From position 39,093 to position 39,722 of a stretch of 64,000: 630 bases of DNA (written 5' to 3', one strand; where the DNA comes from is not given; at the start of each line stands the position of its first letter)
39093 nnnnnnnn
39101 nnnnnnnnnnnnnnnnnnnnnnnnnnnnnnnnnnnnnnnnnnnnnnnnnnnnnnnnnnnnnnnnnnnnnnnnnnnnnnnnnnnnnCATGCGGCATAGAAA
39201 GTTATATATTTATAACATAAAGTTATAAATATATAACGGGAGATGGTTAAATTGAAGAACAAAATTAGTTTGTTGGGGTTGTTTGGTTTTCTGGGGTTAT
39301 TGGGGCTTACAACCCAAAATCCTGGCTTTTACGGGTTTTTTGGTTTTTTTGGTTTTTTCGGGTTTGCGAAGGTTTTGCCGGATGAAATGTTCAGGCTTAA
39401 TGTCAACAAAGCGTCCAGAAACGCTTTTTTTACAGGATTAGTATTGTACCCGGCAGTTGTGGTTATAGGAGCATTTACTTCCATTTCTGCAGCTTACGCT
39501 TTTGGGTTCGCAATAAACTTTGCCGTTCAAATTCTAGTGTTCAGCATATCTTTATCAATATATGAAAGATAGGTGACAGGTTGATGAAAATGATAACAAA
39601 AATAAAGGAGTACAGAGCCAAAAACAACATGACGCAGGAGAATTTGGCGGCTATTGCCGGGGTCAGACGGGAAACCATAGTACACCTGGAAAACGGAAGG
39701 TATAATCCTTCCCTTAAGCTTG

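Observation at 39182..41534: Two YozG-like XRE regulator plus small membrane protein modules flanking a membrane-anchored MBL hydrolase, each with its own palindromic operator over the promoter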

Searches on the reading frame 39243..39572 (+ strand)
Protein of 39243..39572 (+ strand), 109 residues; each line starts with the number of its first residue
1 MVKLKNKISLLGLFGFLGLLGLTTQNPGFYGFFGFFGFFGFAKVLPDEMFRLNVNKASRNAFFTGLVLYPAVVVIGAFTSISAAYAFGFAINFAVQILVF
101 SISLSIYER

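Call 3: search_protein_families(library=pfam, proteins=[window:39243-39572:+], max_evalue=1)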
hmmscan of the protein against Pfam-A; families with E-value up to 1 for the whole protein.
window:39243-39572:+ (109 aa): 2 families
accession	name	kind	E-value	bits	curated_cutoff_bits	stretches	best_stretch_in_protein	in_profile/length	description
PF12676.12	DUF3796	-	3.1e-14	53.8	24.8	1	6-108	1-112/120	Protein of unknown function (DUF3796)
PF21513.2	SidD_C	-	0.088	13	27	1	19-95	18-90/161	SidD, C-terminal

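Call 4: search_protein_families(library=ncbifam, proteins=[window:39243-39572:+], max_evalue=1)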
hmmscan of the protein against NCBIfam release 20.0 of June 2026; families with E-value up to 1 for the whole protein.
window:39243-39572:+ (109 aa): 0 families

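Call 15: find_homologous_proteins(query=window:39243-39572:+, max_evalue=0.001)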
Query window:39243-39572:+ (109 aa): 340 proteins with E <= 0.001 among 742 candidates; the best 120 are listed.
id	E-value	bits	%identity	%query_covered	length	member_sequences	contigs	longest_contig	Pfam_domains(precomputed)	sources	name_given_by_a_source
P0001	3.0e-58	213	100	97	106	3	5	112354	-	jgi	-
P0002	5.9e-52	192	87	97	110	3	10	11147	-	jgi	-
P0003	4.1e-46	173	77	97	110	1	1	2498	-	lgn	-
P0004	1.3e-45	172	76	97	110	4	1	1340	-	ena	-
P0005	2.1e-45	171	76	97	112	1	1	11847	-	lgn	-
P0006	5.8e-44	167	76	98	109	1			-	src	-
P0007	2.1e-42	162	75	97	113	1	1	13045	-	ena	-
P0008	1.3e-41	159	72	97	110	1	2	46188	-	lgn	-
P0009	2.5e-41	158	71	97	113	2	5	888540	PF09946.15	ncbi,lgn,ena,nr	ncbi:MAG: DUF3796 domain-containing protein [Clostridia bacterium]|nr:DUF3796 domain-containing prot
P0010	7.4e-40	153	64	98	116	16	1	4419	-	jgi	-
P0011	7.2e-39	150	68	98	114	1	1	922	-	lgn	-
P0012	1.3e-38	149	68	97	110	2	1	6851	-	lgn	-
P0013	3.0e-38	148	70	79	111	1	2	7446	-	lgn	-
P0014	2.6e-37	145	67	78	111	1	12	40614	-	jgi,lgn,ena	jgi:hypothetical protein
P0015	2.9e-37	145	63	72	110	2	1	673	-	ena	-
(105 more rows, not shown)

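Call 17: find_related_loci(query=A1, collection=genome_contigs, flank=4000)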
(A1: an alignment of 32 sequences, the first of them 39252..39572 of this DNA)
Query A1 (106 aa) in genome_contigs; peptide patterns used: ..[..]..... (x = any residue, [..] = any of these).
600 stretches matched a pattern (row limit reached: there are more); 16 encode a relative of the query (tblastn E <= 1e-3); 16 distinct loci.
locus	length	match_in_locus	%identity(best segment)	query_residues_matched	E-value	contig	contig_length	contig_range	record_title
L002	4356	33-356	78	1-106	2e-30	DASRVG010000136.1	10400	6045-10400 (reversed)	MAG TPA_asm: Clostridia bacterium isolate SMAG_U9083 k141_29607, whole genome shotgun sequence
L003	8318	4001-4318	67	1-106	8e-28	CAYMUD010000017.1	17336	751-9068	MAG TPA_asm: uncultured Clostridia bacterium isolate binchicken_co218_264 genome assembly, contig: NODE_3290_length_1733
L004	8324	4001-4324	65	1-106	3e-25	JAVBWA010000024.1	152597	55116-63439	MAG: Syntrophomonas sp. isolate ZNE14_Bin50 all_Scaff010409, whole genome shotgun sequence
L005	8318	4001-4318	66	1-106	1e-20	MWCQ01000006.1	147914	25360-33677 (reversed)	MAG: Firmicutes bacterium ADurb.Bin193 BWY15_contig000006, whole genome shotgun sequence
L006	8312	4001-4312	56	3-106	3e-18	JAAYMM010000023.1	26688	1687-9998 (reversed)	MAG: Bacillota bacterium isolate AS20ysBPTH_25 18816_AS20, whole genome shotgun sequence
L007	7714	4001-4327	41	1-105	7e-17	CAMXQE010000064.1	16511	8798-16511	MAG TPA_asm: uncultured Lachnospiraceae bacterium isolate SRR14920973_bin.4_metawrap_v1.3_MAG genome assembly, contig: N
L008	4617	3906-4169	47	21-106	2e-13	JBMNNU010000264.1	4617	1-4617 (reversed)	MAG: Chloroflexota bacterium isolate SBF912SR1HQ0014 scaffold_64144_c1, whole genome shotgun sequence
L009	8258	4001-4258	50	21-106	3e-13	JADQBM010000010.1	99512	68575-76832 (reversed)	MAG: Clostridia bacterium isolate Soudan_22 NODE_138_length_99512_cov_8.918638, whole genome shotgun sequence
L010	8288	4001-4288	47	3-98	4e-12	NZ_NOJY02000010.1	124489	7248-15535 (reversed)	Romboutsia weinsteinii strain CCRI-19649 CCRI-19649_NODE_10_length_124489_cov_144.744, whole genome shotgun sequence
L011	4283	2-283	40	13-106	4e-11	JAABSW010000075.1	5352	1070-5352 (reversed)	MAG: Clostridiaceae bacterium isolate S18.Bin088 Scaffold_71, whole genome shotgun sequence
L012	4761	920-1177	48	21-106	3e-9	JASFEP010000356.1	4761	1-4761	MAG: Candidatus Aminicenantes bacterium isolate D0606M12metaG_Bin_51 D0606M12metaG_FD_scaffold_6628_c1, whole genome sho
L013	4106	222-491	49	21-106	4e-8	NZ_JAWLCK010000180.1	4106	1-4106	MAG: Lutispora sp. isolate 15dZY3.bin.41 NODE_21429_length_4106_cov_4.850012, whole genome shotgun sequence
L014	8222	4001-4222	43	33-106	7e-8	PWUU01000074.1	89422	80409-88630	MAG: Dehalococcoidia bacterium isolate CSSed11_253R1 CS-Sed11-C63, whole genome shotgun sequence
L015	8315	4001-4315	44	2-106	2e-7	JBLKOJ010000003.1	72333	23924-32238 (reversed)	MAG: Candidatus Woesearchaeota archaeon isolate MAG.40.165 NODE_1168_length_72333_cov_34.313358, whole genome shotgun se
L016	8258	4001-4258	51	21-106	1e-6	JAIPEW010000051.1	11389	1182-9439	MAG: Clostridiales bacterium isolate Tobar18m-G8 Tobar18m-C2037, whole genome shotgun sequence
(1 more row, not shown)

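Call 46: find_encoding_contigs(protein=P0008, flank=5000, max_places=3)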
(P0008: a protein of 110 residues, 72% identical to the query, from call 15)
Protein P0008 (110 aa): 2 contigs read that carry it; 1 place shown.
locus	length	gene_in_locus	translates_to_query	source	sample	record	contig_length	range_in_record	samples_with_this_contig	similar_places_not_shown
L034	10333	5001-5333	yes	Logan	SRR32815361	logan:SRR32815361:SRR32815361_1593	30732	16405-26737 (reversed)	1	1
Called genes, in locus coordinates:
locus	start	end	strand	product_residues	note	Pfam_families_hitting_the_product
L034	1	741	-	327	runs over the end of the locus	PF00753:Lactamase_B, PF23023:Anti-Pycsar_Apyc1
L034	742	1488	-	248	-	PF02517:Rce1-like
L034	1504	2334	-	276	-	PF07848:PaaX, PF20803:PaaX_M (weak)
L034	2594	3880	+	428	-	PF07005:SBD_N, PF17042:NBD_C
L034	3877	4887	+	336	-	PF04166:PdxA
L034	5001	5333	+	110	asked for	-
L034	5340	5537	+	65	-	PF12844:HTH_19, PF13560:HTH_31, PF01381:HTH_3, PF13443:HTH_26 (weak)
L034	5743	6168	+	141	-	PF08281:Sigma70_r4_2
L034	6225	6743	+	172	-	PF04542:Sigma70_r2, PF08281:Sigma70_r4_2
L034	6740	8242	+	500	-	PF13490:zf-HC2 (weak), PF13786:DUF4179 (faint), PF18705:DUF5643 (faint)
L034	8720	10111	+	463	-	-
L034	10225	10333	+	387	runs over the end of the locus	PF00108:Thiolase_N, PF00109:ketoacyl-synt (weak), PF22691:Thiolase_C_1, PF02803:Thiolase_C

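Call 49: find_related_loci(query=A1, collection=viral_contigs, flank=4000)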
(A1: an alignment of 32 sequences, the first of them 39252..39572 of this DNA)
Query A1 (106 aa) in viral_contigs; peptide patterns used: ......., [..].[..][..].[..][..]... (x = any residue, [..] = any of these).
600 stretches matched a pattern, but none encodes a relative of the query by tblastn (E <= 1e-3).

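Call 56: search_protein_families(library=pfam, proteins=[L034:5743-6168:+], max_evalue=0.01)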
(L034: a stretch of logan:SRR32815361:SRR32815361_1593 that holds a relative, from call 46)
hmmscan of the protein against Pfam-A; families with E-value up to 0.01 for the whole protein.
L034:5743-6168:+ (141 aa): 1 family
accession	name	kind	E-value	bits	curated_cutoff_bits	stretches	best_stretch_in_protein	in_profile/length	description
PF08281.18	Sigma70_r4_2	-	6.4e-12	45.4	25.7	1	81-131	4-54/54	Sigma-70, region 4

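Call 63: search_dna_similar(query=window:39252-39572:+, collection=plasmids, mode=protein, max_rows=10, max_evalue=0.001)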
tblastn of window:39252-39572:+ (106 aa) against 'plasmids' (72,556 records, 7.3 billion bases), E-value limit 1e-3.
No match.

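Call 73: predict_structure(alignment_id=A1)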
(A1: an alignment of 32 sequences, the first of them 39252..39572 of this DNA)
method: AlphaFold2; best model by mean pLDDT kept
length: 106 residues; sequences in the alignment: 32
mean_pLDDT: 92.8   pTM: 0.79
mean pLDDT of the five models: 92.8, 92.4, 90.3, 90.0, 83.5
residues with pLDDT >= 90: 93; 70-90: 12; 50-70: 1; < 50: 0
segments of 3 or more residues with pLDDT < 50: none
pLDDT, mean of each block of 10 residues (from residue 1): 89 94 91 91 93 97 95 91 92 94 92
secondary structure, 60 per line:
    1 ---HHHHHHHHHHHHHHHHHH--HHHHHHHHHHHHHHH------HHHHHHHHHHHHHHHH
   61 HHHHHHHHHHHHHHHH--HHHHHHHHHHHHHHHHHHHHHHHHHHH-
elements in order: H4-21 H24-38 H45-76 H79-105

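Call 78: fold_search(model_id=the predicted structure, library=pdb)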
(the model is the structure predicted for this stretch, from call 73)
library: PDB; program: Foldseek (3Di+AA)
matches with E <= 10: 15; with E <= 0.001: 0
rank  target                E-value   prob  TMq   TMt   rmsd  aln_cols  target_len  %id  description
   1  8y81_B                3.9e+00  0.14  0.37  0.28   8.3       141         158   10  Structure of the ige-fc bound to its high affinity receptor fc(epsilon)ri (released 2024-07-10)
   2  5mg3_D                3.9e+00  0.08  0.31  0.13   8.3       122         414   13  EM fitted model of bacterial holo-translocon (released 2016-12-28)
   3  7p3r_B                5.2e+00  0.15  0.30  0.12   6.4        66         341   20  Helical structure of the toxin MakA from Vibrio cholera (released 2022-02-23)
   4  9j9z_A                5.2e+00  0.03  0.22  0.08  12.3       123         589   12  Cryo-EM structure of Outward state Anhydromuropeptide permease (AmpG) complex with GlcNAc-1,6-anhMurNAc (released 2025-07-16)
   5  6j2l_A                5.8e+00  0.07  0.21  0.12  11.5        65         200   11  Crystal structure of Bi-functional enzyme (released 2020-01-01)
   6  8zbb_A                5.8e+00  0.04  0.30  0.09  12.2       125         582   10  Cryo-EM structure of outward state Anhydromuropeptide permease (AmpG) G50W/L269W (released 2025-04-30)
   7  7p3r_A                6.2e+00  0.13  0.30  0.12   6.3        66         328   20  Helical structure of the toxin MakA from Vibrio cholera (released 2022-02-23)
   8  8ufh_G                6.5e+00  0.04  0.25  0.11  14.8       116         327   16  Acinetobacter baylyi LptB2FG bound to Acinetobacter baylyi lipopolysaccharide and a macrocyclic peptide (released 2024-01-03)
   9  9pc9                  6.5e+00  0.03  0.26  0.09  16.2       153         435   14  Structure of Synaptic Vesicle Protein 2A Bound to UCB7361 (released 2025-09-10)
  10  5dwk_E                6.9e+00  0.08  0.28  0.32   6.2        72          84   17  Diacylglycerol Kinase solved by multi crystal multi orientation native SAD (released 2016-03-23)
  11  6ye4_A                7.3e+00  0.12  0.34  0.18   4.6        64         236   14  Structure of ExbB pentamer from Serratia marcescens by single particle cryo electron microscopy (released 2021-03-31)
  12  4bpd_F                7.7e+00  0.07  0.28  0.31   6.2        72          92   17  Structure determination of an integral membrane kinase (released 2014-05-07)
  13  7mtq_A                8.6e+00  0.13  0.41  0.07   7.0        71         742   17  CryoEM Structure of Full-Length mGlu2 in Inactive-State Bound to Antagonist LY341495 (released 2021-07-07)
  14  5n9j_Z                8.6e+00  0.09  0.28  0.25   5.1        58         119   17  Core Mediator of transcriptional regulation (released 2017-05-17)
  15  6wik_A                9.1e+00  0.05  0.34  0.13   7.7       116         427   14  Cryo-EM structure of SLC40/ferroportin with Fab in the presence of hepcidin (released 2020-11-11)

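Call 81: find_encoding_contigs(protein=P0002, flank=5000, max_places=5)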
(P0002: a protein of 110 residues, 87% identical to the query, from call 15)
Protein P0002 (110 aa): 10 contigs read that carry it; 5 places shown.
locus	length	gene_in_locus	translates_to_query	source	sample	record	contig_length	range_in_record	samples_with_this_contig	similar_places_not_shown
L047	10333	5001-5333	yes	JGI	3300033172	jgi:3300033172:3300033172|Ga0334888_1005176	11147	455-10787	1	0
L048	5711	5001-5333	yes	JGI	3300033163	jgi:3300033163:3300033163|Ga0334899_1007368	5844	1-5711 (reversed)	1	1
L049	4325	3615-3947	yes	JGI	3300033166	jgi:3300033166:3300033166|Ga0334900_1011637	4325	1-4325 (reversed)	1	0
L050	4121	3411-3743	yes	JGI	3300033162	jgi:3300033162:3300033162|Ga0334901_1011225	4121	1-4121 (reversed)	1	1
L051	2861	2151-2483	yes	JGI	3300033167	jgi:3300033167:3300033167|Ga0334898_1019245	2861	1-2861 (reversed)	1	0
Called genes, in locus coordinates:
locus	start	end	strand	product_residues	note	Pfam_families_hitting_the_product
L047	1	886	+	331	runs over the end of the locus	PF20903:SPL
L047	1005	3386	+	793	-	PF02901:PFL-like, PF01228:Gly_radical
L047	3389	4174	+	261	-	PF13353:Fer4_12, PF04055:Radical_SAM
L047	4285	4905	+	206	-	PF01209:Ubie_methyltran (weak), PF13489:Methyltransf_23, PF00398:RrnaAD (weak), PF01135:PCMT (weak), PF13847:Methyltransf_31, PF08241:Methyltransf_11, PF08242:Methyltransf_12, PF13649:Methyltransf_25, +2 more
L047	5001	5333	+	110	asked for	-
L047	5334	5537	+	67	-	PF12844:HTH_19, PF13560:HTH_31, PF01381:HTH_3, PF13443:HTH_26 (weak)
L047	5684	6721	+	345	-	PF00155:Aminotran_1_2 (weak), PF01212:Beta_elim_lyase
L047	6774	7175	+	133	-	PF04205:FMN_bind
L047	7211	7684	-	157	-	PF07875:Coat_F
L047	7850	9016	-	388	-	PF01555:N6_N4_Mtase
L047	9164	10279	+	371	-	PF24568:CC_PcsB (weak)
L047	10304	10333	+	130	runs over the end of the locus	?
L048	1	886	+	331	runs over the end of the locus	PF20903:SPL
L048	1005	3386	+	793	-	PF02901:PFL-like, PF01228:Gly_radical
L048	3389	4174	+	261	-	PF13353:Fer4_12, PF04055:Radical_SAM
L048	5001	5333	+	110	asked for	-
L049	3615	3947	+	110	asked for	-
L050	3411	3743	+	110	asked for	-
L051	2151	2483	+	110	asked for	-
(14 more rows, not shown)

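Call 83: search_protein_representatives(alignment_id=A1)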
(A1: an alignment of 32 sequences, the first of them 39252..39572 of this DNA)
Query: 32 sequences, 110 profile positions. Proteins with E-value up to 0.001 (for the whole library): 442; up to 1e-10: 183; up to 1e-30: 18. The best 150 are listed.
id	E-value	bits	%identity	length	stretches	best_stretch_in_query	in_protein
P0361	4.8e-40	152.4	-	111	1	1-107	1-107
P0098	5.2e-40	152.2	-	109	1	1-108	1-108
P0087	2.5e-39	150.1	-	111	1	1-109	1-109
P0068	3.5e-39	149.6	-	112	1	1-109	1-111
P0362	2.7e-37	143.5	-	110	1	1-107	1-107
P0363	4.9e-36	139.5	-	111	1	1-109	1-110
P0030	9.7e-36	138.5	-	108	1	4-109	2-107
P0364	8.8e-35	135.4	-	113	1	1-109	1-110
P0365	3.7e-34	133.4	-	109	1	1-108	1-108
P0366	4.1e-34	133.3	-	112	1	1-109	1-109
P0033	1.4e-33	131.6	-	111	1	2-109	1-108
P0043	1.9e-33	131.1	-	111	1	2-108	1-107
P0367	4.3e-33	130.0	-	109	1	1-107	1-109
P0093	4.6e-32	126.7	-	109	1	1-107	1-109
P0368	8.5e-32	125.8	-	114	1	1-109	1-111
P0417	2.4e-21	92.2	-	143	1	2-109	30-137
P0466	2.3e-15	72.9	-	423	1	3-107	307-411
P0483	3.7e-14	69.1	-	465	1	4-105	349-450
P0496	8.4e-13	64.7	-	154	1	3-109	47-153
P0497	1.0e-12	64.4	-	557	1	3-107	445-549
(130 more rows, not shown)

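Call 84: search_protein_families(library=pfam, proteins=[P0466, P0483, P0497, P0496, P0417], max_evalue=0.01)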
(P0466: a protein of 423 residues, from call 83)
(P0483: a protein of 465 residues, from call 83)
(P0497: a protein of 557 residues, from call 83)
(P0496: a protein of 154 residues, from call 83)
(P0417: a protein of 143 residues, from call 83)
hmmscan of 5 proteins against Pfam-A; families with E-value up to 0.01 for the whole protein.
P0466 (423 aa): 1 family
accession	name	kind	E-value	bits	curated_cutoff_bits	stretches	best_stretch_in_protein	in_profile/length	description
PF12676.12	DUF3796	-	2.6e-11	44.4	24.8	1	310-411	6-113/120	Protein of unknown function (DUF3796)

P0483 (465 aa): 1 family
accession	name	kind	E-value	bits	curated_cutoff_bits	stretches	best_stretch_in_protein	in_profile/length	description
PF12676.12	DUF3796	-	2.1e-07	31.8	24.8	1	350-453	2-112/120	Protein of unknown function (DUF3796)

P0497 (557 aa): 1 family
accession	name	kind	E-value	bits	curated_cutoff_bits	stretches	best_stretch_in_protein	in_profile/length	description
PF12676.12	DUF3796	-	6.5e-11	43.1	24.8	1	446-549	4-113/120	Protein of unknown function (DUF3796)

P0496 (154 aa): 1 family
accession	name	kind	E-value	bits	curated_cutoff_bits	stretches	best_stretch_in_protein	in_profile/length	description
PF12676.12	DUF3796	-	2e-07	31.9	24.8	1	65-143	21-103/120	Protein of unknown function (DUF3796)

P0417 (143 aa): 1 family
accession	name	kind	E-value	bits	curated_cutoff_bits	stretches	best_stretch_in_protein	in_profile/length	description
PF12676.12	DUF3796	-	2.7e-11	44.4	24.8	1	33-134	2-119/120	Protein of unknown function (DUF3796)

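Call 88: search_protein_families(library=padloc, proteins=[window:39252-39572:+], max_evalue=0.01)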
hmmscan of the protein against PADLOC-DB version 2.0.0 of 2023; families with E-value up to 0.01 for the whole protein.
window:39252-39572:+ (106 aa): 0 families

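Call 89: search_protein_families(library=phrogs, proteins=[window:39252-39572:+], max_evalue=0.01)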
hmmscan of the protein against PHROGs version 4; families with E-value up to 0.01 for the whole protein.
window:39252-39572:+ (106 aa): 0 families
